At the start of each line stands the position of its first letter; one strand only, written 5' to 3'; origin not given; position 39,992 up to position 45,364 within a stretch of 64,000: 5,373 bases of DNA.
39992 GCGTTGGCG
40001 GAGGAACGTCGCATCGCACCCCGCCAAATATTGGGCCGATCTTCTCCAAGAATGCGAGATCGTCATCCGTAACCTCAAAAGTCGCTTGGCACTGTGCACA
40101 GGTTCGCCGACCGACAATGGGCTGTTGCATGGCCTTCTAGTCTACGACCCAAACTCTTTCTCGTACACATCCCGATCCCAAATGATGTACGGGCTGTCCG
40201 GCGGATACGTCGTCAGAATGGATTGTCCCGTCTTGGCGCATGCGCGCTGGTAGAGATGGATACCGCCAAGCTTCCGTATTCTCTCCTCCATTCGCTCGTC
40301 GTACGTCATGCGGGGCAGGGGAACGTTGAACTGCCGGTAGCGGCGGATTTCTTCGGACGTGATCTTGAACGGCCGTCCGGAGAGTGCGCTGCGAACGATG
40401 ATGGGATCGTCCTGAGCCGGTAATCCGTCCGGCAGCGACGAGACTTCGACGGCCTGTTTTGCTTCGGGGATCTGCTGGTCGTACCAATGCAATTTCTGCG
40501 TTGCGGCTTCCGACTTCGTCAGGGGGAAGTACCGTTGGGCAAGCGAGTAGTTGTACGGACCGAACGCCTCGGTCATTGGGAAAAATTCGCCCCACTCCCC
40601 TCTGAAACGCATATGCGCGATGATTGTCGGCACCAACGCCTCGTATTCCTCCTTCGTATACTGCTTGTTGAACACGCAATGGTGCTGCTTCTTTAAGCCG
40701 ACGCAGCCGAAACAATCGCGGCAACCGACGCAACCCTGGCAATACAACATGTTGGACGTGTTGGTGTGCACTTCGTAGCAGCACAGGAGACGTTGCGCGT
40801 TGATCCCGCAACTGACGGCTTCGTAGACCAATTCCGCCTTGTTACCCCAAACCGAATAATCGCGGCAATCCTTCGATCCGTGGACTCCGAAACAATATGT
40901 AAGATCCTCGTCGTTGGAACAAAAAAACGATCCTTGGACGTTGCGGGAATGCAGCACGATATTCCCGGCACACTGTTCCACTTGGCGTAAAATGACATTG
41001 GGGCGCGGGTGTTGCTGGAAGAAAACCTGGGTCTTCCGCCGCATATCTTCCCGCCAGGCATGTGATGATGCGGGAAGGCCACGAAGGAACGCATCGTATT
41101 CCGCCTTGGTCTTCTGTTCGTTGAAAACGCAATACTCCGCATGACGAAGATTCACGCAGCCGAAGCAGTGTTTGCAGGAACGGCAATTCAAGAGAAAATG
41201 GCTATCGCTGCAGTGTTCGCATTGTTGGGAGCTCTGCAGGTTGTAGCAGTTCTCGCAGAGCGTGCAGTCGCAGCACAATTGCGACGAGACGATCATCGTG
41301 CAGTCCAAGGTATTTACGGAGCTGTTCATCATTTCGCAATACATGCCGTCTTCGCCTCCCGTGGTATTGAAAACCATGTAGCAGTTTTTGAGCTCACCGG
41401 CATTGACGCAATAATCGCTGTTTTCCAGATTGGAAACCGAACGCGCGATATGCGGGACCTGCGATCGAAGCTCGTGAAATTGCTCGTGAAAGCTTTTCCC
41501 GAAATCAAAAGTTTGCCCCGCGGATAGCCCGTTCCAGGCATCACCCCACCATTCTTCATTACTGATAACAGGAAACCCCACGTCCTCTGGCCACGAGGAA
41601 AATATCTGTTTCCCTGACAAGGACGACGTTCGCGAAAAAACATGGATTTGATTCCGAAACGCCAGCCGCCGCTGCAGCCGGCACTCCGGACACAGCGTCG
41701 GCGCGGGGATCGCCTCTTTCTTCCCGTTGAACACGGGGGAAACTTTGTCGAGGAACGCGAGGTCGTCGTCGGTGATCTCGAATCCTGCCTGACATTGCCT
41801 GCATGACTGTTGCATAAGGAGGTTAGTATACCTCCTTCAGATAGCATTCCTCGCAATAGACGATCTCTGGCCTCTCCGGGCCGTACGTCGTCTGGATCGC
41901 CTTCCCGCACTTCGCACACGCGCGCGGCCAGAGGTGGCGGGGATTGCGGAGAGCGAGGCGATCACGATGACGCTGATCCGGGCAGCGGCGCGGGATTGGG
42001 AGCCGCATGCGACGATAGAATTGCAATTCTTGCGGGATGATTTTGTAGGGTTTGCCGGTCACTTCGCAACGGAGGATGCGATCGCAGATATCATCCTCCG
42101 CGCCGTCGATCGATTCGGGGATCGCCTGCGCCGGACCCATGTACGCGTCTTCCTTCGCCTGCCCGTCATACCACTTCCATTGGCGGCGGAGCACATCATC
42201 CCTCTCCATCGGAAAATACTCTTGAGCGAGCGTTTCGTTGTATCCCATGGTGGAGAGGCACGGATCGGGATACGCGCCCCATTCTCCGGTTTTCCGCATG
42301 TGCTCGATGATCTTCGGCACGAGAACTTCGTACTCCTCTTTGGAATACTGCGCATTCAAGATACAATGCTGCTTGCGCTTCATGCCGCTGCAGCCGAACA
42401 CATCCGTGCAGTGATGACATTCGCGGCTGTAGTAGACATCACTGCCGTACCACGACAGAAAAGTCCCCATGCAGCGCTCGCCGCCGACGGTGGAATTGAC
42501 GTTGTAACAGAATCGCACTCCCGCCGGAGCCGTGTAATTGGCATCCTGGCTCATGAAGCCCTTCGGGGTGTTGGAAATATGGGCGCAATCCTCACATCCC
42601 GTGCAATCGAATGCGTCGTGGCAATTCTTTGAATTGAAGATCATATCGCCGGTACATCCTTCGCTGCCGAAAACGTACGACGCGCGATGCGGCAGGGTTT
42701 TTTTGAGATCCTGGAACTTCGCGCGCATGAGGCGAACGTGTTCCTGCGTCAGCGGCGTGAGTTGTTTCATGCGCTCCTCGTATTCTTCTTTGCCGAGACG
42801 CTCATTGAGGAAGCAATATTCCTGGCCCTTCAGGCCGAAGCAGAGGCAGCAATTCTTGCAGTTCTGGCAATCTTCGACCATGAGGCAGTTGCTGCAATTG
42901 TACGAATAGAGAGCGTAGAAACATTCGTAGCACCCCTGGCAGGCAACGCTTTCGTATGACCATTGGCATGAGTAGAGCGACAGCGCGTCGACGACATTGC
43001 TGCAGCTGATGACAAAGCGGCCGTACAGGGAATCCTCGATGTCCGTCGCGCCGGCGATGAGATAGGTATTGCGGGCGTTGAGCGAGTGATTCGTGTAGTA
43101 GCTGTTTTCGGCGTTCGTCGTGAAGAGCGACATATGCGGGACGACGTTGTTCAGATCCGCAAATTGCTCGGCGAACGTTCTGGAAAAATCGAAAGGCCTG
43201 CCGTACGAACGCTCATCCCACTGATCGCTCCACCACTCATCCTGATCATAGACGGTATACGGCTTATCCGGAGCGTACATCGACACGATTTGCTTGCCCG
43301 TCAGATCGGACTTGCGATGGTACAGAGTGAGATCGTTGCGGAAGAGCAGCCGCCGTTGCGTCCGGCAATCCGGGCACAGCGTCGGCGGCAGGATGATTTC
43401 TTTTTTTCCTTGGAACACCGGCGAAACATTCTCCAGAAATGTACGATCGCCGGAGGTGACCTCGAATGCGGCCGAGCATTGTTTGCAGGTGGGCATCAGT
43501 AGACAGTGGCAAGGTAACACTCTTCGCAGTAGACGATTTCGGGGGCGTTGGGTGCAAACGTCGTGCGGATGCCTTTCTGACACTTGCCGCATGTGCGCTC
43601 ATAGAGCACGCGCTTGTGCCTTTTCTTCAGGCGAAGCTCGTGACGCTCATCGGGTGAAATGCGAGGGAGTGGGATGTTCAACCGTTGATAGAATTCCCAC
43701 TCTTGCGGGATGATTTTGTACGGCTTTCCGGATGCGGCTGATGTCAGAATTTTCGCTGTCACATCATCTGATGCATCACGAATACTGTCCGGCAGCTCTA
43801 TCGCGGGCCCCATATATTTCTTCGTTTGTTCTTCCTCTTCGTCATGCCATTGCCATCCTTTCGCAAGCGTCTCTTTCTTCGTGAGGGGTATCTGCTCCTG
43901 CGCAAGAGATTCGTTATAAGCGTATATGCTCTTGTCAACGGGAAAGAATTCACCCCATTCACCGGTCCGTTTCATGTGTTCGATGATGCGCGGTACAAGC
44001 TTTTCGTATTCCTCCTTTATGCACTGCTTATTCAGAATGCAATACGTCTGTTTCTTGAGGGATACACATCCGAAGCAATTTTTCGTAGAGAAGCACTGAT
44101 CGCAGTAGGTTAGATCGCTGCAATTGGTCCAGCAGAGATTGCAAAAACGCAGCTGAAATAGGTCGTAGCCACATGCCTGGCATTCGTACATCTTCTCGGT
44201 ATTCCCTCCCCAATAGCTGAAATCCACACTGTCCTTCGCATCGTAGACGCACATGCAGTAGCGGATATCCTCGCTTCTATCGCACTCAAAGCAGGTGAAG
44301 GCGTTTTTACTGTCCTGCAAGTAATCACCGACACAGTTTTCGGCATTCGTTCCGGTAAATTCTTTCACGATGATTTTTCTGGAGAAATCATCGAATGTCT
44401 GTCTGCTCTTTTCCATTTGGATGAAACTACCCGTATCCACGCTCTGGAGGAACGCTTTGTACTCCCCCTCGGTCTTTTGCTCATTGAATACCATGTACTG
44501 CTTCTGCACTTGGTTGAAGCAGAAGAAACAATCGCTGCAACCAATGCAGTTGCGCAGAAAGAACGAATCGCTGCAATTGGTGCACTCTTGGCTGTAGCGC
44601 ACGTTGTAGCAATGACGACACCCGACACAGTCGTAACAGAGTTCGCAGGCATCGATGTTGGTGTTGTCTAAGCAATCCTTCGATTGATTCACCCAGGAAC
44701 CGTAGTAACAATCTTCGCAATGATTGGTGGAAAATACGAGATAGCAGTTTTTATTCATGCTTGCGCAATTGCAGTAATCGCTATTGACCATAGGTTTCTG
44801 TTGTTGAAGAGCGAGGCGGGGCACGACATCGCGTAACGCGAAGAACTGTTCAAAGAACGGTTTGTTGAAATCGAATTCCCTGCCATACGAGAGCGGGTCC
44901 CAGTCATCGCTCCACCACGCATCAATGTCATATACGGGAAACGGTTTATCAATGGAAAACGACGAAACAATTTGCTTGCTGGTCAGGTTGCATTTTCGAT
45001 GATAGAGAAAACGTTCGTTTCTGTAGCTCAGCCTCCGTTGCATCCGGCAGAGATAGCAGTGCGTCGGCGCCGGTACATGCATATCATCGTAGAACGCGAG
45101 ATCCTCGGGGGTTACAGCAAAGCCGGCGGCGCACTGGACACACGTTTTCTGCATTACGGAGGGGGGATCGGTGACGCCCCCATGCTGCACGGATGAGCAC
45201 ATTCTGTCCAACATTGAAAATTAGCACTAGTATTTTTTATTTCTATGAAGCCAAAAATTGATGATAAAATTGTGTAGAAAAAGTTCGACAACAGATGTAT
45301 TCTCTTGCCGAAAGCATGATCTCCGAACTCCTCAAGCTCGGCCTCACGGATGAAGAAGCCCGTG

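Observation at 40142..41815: Internal architecture: the same ~75-aa zinc-ribbon-like module at both termini, and two Cys-rich modules with an 18-residue cysteine period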

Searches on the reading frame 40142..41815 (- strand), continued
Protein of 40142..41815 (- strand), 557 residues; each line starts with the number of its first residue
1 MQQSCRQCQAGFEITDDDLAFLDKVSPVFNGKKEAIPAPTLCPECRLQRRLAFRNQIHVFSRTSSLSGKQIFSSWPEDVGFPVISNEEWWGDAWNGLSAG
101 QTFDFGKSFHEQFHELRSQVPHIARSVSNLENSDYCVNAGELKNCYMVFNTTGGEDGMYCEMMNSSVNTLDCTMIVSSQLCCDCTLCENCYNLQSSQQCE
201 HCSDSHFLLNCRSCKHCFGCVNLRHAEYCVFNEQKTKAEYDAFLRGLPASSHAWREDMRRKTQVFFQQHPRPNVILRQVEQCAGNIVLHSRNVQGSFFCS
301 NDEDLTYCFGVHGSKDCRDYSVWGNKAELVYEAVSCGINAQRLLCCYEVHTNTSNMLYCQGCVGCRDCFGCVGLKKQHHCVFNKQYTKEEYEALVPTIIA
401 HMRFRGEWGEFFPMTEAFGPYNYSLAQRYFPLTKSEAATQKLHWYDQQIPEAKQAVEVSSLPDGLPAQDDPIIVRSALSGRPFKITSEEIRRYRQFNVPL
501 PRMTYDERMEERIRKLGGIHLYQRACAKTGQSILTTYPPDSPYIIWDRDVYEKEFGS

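Call 73: search_protein_families(library=pfam, proteins=[P0143, P0212, P0118, P0243, P0214, P0264, P0004, P0082], max_evalue=0.01)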
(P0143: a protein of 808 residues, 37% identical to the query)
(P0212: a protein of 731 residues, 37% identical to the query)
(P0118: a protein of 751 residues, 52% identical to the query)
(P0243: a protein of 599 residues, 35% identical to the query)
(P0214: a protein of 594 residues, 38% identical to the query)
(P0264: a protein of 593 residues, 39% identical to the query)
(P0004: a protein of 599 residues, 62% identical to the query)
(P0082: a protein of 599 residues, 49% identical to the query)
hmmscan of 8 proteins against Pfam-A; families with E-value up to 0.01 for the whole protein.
P0143 (808 aa): 0 families

P0212 (731 aa): 3 families
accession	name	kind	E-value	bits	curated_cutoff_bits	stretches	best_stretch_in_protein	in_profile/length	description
PF00583.31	Acetyltransf_1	-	3e-08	34.4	20.7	1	42-123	29-116/116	Acetyltransferase (GNAT) family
PF13508.13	Acetyltransf_7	-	5.9e-08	33.4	27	1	48-124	5-83/84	Acetyltransferase (GNAT) domain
PF13673.13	Acetyltransf_10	-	2.3e-06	28.1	23.6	1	49-140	34-124/128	Acetyltransferase (GNAT) domain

P0118 (751 aa): 0 families

P0243 (599 aa): 0 families

P0214 (594 aa): 1 family
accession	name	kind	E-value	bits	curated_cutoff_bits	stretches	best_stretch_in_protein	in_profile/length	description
PF13451.12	zf_Tbcl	-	0.0022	18.4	24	0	7-44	6-44/48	Probable treble clef domain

P0264 (593 aa): 0 families

P0004 (599 aa): 0 families

P0082 (599 aa): 0 families
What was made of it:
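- Tried and rejected: A GNAT fusion in one homolog (P0212) is a single case and was not pursued (call 73).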

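Call 88: search_protein_families(library=pfam, alignment_id=A4, max_evalue=0.1)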
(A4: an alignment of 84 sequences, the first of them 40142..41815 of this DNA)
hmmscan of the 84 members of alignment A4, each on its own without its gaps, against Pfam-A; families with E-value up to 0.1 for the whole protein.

A. member 1, window:40142-41815:- (557 aa): 1 family
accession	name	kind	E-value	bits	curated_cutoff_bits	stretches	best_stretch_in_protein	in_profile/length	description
PF09606.15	Med15_N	-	0.036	14.2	24.1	0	380-403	39-62/72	ARC105/Med15 mediator subunit N-terminal KIX domain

B. families by the number of members that match (of 84 scanned): 22 families
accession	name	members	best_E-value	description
PF23477.1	zf_Tbcl_2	54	2.9e-07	Probable treble clef zinc finger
PF09606.15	Med15_N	13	4.5e-06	ARC105/Med15 mediator subunit N-terminal KIX domain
PF13451.12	zf_Tbcl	12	2.2e-07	Probable treble clef domain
PF00412.28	LIM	6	0.018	LIM domain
PF21344.3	Zn_ribbon_LysW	4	0.019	Alpha-aminoadipate carrier protein LysW-like, globular domain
PF09970.15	DUF2204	2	0.044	Nucleotidyl transferase of unknown function (DUF2204)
PF18584.7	SYCP2_SLD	1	0.0019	Synaptonemal complex 2 Spt16M-like domain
PF08779.16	bCoV_NS7A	1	0.0092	Betacoronavirus NS7A protein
PF13717.11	Zn_ribbon_4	1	0.018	zinc-ribbon domain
PF01099.22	Uteroglobin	1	0.021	Uteroglobin family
PF16187.10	Peptidase_M16_M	1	0.033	Middle or third domain of peptidase_M16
PF24973.1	EGF_LMN_ATRN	1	0.033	Laminin/attractin EGF domain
PF11977.14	RNase_Zc3h12a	1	0.034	Zc3h12a-like Ribonuclease NYN domain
PF02635.20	DsrE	1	0.037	DsrE/DsrF-like family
PF02899.23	Phage_int_SAM_1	1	0.038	Phage integrase, N-terminal SAM-like domain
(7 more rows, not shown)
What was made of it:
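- On zf_Tbcl_2 (PF23477) / TIGR04272 CxxC-x17-CxxC: The family-wide best is E 2.9e-7 (call 88).
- Closest known: Pfam PF23477 zf_Tbcl_2 / PF13451 zf_Tbcl and NCBIfam TIGR04272. Same: 54 of 84 family members hit zf_Tbcl_2 (best E 2.9e-7, call 88).
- Weak Pfam and NCBIfam matches to treble-clef families. zf_Tbcl_2 matches 54 of 84 members (best E 2.9e-7); zf_Tbcl matches 12 of 84 (call 88).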

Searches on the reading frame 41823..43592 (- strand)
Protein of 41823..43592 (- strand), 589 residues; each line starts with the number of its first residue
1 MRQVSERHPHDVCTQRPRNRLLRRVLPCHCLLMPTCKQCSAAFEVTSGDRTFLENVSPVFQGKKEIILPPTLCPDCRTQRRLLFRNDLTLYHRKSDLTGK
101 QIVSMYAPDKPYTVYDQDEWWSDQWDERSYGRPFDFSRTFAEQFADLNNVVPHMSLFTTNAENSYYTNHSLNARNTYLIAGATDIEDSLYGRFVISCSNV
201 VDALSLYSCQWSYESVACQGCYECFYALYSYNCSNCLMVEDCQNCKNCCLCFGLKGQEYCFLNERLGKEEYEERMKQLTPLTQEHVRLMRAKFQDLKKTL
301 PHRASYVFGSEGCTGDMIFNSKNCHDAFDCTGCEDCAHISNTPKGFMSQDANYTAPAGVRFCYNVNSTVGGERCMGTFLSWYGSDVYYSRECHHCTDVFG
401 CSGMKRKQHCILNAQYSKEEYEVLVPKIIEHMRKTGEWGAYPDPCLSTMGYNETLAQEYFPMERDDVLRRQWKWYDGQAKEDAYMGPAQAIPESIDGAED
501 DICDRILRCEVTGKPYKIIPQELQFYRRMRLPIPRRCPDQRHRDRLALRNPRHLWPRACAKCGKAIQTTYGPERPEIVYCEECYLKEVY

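Call 3: search_protein_families(library=pfam, proteins=[window:41823-43592:-], max_evalue=1)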
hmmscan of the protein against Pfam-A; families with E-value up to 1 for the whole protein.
window:41823-43592:- (589 aa): 2 families
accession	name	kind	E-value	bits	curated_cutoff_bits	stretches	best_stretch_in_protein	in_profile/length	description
PF23477.1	zf_Tbcl_2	-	5.6e-05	23.2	27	1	555-586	4-35/37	Probable treble clef zinc finger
PF21344.3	Zn_ribbon_LysW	-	0.022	14.8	27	1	558-583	2-27/46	Alpha-aminoadipate carrier protein LysW-like, globular domain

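Call 4: search_protein_families(library=ncbifam, proteins=[window:41823-43592:-], max_evalue=1)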
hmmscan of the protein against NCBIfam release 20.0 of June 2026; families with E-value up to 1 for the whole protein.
window:41823-43592:- (589 aa): 1 family
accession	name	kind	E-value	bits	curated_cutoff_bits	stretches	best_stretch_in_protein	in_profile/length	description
TIGR04272.1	cxxc_cxxc_Mbark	domain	0.0004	20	36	1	554-586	3-35/37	CxxC-x17-CxxC domain-containing protein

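Call 47: search_protein_families(library=padloc, proteins=[window:41823-43496:-], max_evalue=0.1)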
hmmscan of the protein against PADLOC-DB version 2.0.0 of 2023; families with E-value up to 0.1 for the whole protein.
window:41823-43496:- (557 aa): 0 families

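Call 48: search_protein_families(library=phrogs, proteins=[window:41823-43496:-], max_evalue=0.1)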
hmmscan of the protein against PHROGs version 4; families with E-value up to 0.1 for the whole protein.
window:41823-43496:- (557 aa): 1 family
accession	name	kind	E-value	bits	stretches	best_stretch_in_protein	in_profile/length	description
phrog_15341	-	unknown function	0.00013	22.5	2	287-383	34-132/276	-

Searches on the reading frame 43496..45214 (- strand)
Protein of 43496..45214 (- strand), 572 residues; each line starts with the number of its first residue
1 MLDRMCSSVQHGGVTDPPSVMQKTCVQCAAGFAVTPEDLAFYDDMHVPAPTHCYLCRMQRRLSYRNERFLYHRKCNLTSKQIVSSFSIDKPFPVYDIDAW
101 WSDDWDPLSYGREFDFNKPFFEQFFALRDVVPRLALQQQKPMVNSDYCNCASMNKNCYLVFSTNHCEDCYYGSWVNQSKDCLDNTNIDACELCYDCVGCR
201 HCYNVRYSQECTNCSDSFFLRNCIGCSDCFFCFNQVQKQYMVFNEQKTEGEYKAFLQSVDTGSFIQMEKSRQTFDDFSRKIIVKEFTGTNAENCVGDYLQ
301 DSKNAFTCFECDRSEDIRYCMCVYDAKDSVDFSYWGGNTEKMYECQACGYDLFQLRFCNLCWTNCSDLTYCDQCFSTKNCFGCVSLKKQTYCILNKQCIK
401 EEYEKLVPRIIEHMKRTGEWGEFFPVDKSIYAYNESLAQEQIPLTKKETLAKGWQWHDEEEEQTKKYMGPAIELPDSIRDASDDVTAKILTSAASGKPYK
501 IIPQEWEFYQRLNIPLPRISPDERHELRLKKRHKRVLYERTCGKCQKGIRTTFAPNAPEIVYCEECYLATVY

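Call 3: search_protein_families(library=pfam, proteins=[window:43496-45214:-], max_evalue=1)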
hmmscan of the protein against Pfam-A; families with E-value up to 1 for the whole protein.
window:43496-45214:- (572 aa): 1 family
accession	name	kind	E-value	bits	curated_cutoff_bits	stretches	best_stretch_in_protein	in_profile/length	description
PF23477.1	zf_Tbcl_2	-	0.00016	21.7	27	1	535-568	1-34/37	Probable treble clef zinc finger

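Call 4: search_protein_families(library=ncbifam, proteins=[window:43496-45214:-], max_evalue=1)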
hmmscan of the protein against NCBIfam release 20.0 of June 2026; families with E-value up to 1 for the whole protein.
window:43496-45214:- (572 aa): 1 family
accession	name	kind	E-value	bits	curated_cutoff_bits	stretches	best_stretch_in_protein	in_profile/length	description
TIGR04272.1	cxxc_cxxc_Mbark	domain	0.0016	18.2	36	1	535-568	1-34/37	CxxC-x17-CxxC domain-containing protein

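Call 47: search_protein_families(library=padloc, proteins=[window:43496-45151:-], max_evalue=0.1)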
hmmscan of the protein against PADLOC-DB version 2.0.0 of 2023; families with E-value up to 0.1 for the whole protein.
window:43496-45151:- (551 aa): 0 families

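Call 48: search_protein_families(library=phrogs, proteins=[window:43496-45151:-], max_evalue=0.1)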
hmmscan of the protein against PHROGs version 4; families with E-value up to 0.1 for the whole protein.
window:43496-45151:- (551 aa): 2 families
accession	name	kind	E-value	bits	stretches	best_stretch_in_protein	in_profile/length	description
phrog_15341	-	unknown function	0.00012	22.6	1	134-215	40-134/276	-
phrog_4438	-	unknown function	0.035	15.3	1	375-440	10-72/158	-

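Call 49: search_dna_similar(query=window:43496-45151:-, collection=phages, mode=protein, max_evalue=0.001, max_rows=20)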
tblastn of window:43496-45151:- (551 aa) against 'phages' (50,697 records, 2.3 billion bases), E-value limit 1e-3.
No match.
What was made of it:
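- Tried and rejected: tblastn of paralog D against 50,697 phage genomes found no match (call 49).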
